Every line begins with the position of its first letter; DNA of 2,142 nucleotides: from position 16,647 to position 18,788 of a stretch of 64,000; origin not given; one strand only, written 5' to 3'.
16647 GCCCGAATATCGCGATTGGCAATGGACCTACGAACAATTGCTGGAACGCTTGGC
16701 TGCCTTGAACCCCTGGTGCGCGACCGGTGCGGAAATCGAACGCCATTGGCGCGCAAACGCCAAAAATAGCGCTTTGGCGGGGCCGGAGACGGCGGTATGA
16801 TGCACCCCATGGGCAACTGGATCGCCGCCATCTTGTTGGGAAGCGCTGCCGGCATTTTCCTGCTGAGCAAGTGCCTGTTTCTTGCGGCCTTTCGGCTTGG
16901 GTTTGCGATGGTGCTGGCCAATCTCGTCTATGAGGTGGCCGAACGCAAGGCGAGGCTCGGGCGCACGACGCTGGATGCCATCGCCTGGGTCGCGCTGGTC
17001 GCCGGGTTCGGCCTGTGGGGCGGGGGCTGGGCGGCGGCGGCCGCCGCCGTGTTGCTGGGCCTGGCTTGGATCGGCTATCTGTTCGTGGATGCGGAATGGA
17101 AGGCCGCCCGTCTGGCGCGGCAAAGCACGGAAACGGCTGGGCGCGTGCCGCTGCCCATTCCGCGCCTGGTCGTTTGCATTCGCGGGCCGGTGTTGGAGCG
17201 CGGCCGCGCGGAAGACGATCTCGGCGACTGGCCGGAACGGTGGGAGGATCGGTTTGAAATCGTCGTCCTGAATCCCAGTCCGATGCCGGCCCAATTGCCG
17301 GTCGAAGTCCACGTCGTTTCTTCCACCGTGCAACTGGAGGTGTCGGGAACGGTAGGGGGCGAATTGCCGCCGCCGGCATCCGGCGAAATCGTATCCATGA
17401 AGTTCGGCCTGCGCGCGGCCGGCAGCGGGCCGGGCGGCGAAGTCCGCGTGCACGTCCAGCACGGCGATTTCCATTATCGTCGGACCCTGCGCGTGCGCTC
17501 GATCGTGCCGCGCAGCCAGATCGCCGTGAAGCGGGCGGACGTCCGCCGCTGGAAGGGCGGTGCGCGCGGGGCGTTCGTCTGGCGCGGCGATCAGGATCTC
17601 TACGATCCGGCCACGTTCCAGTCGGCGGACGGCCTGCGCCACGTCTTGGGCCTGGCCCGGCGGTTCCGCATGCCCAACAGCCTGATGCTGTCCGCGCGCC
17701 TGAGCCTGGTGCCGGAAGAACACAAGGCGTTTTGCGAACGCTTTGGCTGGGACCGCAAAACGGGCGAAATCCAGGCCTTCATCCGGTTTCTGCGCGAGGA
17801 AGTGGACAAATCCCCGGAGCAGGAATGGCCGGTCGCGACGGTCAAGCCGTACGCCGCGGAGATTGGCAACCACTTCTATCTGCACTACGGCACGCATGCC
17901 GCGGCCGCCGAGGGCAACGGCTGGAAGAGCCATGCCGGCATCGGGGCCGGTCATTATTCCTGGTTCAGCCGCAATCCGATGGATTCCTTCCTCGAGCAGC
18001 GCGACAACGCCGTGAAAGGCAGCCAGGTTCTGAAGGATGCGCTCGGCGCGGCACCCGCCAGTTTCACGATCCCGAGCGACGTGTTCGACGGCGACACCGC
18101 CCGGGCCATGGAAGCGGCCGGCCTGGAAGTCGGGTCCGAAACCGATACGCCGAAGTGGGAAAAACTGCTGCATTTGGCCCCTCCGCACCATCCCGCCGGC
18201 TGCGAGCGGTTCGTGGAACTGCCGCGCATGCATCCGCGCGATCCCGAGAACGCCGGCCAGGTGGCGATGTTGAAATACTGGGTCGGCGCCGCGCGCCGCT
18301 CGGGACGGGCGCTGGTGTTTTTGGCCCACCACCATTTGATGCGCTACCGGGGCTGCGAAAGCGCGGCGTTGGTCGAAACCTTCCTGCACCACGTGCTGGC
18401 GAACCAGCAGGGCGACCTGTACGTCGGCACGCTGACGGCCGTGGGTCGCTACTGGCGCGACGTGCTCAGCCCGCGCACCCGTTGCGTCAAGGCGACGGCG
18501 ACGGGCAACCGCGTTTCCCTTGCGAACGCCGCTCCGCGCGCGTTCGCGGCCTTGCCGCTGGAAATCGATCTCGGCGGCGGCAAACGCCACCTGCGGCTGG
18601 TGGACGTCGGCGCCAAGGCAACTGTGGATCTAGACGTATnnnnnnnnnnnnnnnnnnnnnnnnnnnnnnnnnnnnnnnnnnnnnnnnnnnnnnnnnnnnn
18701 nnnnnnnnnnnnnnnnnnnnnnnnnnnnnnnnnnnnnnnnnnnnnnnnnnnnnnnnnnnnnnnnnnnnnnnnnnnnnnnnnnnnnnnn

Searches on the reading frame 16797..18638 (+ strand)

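Call 8: search_protein_families(library=pfam, proteins=[window:16797-18638:+], max_evalue=0.01)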
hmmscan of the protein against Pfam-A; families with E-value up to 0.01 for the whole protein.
window:16797-18638:+ (614 aa): 1 family
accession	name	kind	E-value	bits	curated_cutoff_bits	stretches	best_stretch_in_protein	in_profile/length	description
PF24063.1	DUF7363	-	0.0076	17.3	28.3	0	165-223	42-98/107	Domain of unknown function (DUF7363)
